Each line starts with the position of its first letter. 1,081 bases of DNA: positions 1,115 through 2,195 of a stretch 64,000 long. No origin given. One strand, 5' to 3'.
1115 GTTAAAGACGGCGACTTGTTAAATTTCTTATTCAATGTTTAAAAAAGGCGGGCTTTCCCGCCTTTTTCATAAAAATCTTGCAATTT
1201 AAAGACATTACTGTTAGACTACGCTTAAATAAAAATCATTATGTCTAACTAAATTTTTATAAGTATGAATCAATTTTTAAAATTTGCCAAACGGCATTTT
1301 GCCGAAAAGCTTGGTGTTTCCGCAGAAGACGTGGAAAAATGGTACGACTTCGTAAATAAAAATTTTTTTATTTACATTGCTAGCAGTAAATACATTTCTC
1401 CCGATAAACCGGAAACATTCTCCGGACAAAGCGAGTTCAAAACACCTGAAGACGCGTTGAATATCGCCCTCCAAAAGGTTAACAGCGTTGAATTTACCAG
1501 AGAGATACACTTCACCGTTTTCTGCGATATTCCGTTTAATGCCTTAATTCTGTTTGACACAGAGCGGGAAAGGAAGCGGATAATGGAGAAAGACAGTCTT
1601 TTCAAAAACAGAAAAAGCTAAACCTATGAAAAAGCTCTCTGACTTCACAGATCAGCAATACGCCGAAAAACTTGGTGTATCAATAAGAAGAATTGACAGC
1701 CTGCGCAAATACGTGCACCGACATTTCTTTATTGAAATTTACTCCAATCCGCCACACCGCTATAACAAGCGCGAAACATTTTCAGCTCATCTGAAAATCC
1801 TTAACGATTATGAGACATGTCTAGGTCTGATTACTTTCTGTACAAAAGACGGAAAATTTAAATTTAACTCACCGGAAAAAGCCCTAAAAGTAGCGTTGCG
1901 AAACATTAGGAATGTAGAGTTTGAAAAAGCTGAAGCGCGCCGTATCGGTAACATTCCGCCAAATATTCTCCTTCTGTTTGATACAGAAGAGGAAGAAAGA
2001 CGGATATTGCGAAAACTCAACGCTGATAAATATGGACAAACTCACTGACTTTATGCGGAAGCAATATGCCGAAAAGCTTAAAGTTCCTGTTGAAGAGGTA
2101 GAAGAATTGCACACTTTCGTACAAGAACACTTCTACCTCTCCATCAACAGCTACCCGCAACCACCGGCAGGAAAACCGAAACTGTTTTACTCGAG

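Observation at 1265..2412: Tandem triplet of divergent small paralogs of an unrecognised family with HTH-like and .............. motifs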

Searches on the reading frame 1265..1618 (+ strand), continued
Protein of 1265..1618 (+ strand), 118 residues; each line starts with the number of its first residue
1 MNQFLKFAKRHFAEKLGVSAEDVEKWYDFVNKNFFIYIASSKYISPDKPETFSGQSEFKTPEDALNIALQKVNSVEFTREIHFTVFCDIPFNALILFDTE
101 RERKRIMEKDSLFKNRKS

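Call 87: fold_search(model_id=the predicted structure, library=pdb)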
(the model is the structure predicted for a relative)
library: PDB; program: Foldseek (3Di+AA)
matches with E <= 10: 233; with E <= 0.001: 0
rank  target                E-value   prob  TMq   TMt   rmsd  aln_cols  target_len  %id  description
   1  9utw_B                6.2e-01  0.08  0.23  0.04  19.4       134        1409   11  Structure of dimeric FKS1 in complex with tRNA (released 2025-12-17)
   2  9wzs_A                6.2e-01  0.08  0.23  0.03  20.1       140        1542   13  Cryo-EM structure of Fks2 in complex with enfumafungin (released 2026-02-18)
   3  8wla_B                7.0e-01  0.08  0.23  0.03  20.8       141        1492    9  Cryo-EM structure of the beta-1,3-glucan synthase FKS1-Rho1 complex (released 2025-02-19)
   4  7r81_K1               8.4e-01  0.05  0.14  0.12  11.0        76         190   14  Structure of the translating Neurospora crassa ribosome arrested by cycloheximide (released 2021-12-01)
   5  9utu_B                8.9e-01  0.11  0.18  0.03   7.5        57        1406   18  Structure of Fks1 in complex with YMR295C (released 2025-12-17)
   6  2qkk_E                1.0e+00  0.12  0.17  0.16   7.8        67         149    9  Human RNase H catalytic domain mutant D210N in complex with 14-mer RNA/DNA hybrid (released 2007-11-13)
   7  9k9p_A                1.1e+00  0.16  0.24  0.34   7.5        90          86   16  crystal structure of Arabidopsis DCL4 dsRBD2 in complex with DRB4 CTD (released 2026-02-18)
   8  7xe4_F                1.1e+00  0.11  0.22  0.03   8.1        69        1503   14  structure of a membrane-bound glycosyltransferase (released 2023-03-29)
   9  9mx3_A                1.2e+00  0.16  0.22  0.07   5.8        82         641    8  Cryo-EM structure of ancestral Dicer helicase bound to 27-bp dsRNA in post-hydrolysis semi-closed state (released 2025-03-12)
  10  9wzt_A                1.2e+00  0.06  0.20  0.03  11.1       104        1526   15  Cryo-EM structure of Fks2 in apo state (released 2026-02-18)
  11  9mx5_A                1.3e+00  0.11  0.25  0.08   8.9       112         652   10  Cryo-EM structure of ancestral Dicer helicase bound to 27-bp dsRNA in internally-bound transition state (released 2025-03-12)
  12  2qkb_B                1.4e+00  0.14  0.22  0.20   6.7        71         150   10  Human RNase H catalytic domain mutant D210N in complex with 20-mer RNA/DNA hybrid (released 2007-11-13)
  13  9wy1_A                1.4e+00  0.11  0.23  0.03  10.1        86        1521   15  Cryo-EM structure of Fks1 in apo state (released 2026-02-18)
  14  9wzx                  1.4e+00  0.06  0.23  0.03  16.5       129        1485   16  Cryo-EM structure of Fks1 in open state (released 2026-02-18)
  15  9wzv_A                1.4e+00  0.12  0.24  0.04   8.3        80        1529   18  Cryo-EM structure of Fks1 with intact active site (released 2026-02-18)
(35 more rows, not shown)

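Call 91: find_homologous_proteins(query=A9, max_evalue=1)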
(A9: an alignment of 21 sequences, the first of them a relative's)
Query A9 (21 sequences) (137 aa, profile of the alignment): 18 proteins with E <= 1 among 3131 candidates.
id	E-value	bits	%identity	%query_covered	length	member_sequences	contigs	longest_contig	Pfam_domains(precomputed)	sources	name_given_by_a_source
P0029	2.8e-50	188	59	98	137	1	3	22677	-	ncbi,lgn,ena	-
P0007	2.0e-49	185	38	96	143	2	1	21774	-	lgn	-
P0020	2.4e-49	185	100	100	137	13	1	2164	-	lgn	-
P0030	2.5e-49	185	49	96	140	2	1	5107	-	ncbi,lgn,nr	ncbi:MAG: hypothetical protein J6T72_05245 [Alphaproteobacteria bacterium]|nr:hypothetical protein [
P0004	4.8e-49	184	40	96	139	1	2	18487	-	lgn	-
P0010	8.9e-49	183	37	95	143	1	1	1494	-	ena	-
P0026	1.3e-48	182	89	100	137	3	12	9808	-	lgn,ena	-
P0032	5.8e-48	180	52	96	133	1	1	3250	-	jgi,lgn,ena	-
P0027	2.0e-47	179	89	100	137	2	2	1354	-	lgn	-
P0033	3.7e-47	178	50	96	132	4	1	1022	-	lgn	-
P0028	7.0e-47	177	89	100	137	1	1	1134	-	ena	-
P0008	4.9e-43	164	28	95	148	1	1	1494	-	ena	-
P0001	5.8e-41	158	29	92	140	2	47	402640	-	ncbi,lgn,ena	-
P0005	9.2e-37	144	34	96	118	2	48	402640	-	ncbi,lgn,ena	-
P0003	7.4e-35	138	29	92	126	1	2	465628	-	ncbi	-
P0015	3.4e-32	129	41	27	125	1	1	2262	-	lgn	-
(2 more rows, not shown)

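Call 94: search_dna_similar(query=P0007, collection=plasmids, mode=protein, max_evalue=0.1, max_rows=10)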
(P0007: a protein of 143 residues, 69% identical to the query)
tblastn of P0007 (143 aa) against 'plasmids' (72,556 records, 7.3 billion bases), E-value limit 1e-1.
No match.

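Call 95: search_dna_similar(query=P0007, collection=phages, mode=protein, max_evalue=0.1, max_rows=10)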
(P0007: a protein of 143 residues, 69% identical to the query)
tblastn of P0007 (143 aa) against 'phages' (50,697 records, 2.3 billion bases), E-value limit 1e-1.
No match.

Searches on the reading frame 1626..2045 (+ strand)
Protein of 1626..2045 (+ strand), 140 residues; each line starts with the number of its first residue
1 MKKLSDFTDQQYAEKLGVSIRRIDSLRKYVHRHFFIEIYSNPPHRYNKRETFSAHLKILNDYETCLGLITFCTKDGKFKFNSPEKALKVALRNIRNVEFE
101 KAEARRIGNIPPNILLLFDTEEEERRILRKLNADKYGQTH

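Call 4: search_protein_families(library=pfam, proteins=[window:1626-2045:+], max_evalue=10)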
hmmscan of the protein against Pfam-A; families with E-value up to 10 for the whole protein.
window:1626-2045:+ (140 aa): 2 families
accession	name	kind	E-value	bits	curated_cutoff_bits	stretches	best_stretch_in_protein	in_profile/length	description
PF05912.17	DUF870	-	0.041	14.4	27.1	1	52-101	49-98/112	Caenorhabditis elegans protein of unknown function (DUF870)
PF03874.21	RNA_pol_Rpb4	-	0.15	12.8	25.6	0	80-113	52-84/116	RNA polymerase Rpb4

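Call 5: search_protein_families(library=ncbifam, proteins=[window:1626-2045:+], max_evalue=10)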
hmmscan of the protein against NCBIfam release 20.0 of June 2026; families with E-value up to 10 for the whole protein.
window:1626-2045:+ (140 aa): 1 family
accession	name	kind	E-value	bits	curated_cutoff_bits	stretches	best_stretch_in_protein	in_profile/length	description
TIGR03490.1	Mycoplas_LppA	paralog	0.04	12.4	325.5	1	7-68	406-467/541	LppA family lipoprotein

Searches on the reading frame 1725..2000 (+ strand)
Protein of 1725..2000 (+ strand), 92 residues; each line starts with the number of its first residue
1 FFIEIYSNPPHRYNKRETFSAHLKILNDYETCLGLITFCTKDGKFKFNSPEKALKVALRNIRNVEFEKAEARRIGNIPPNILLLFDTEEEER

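Call 69: search_solved_structures(query=A7, max_evalue=10, show_alignments=2)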
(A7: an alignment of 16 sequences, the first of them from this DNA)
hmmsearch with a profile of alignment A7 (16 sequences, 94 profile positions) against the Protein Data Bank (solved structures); distinct sequences matched with E-value up to 10: 2.
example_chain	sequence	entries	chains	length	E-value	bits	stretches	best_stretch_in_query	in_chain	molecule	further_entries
5tv5_A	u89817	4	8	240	0.39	14.4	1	32-65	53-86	6-carboxyhexanoate--CoA ligase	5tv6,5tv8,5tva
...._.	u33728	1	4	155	5.3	10.8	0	9-63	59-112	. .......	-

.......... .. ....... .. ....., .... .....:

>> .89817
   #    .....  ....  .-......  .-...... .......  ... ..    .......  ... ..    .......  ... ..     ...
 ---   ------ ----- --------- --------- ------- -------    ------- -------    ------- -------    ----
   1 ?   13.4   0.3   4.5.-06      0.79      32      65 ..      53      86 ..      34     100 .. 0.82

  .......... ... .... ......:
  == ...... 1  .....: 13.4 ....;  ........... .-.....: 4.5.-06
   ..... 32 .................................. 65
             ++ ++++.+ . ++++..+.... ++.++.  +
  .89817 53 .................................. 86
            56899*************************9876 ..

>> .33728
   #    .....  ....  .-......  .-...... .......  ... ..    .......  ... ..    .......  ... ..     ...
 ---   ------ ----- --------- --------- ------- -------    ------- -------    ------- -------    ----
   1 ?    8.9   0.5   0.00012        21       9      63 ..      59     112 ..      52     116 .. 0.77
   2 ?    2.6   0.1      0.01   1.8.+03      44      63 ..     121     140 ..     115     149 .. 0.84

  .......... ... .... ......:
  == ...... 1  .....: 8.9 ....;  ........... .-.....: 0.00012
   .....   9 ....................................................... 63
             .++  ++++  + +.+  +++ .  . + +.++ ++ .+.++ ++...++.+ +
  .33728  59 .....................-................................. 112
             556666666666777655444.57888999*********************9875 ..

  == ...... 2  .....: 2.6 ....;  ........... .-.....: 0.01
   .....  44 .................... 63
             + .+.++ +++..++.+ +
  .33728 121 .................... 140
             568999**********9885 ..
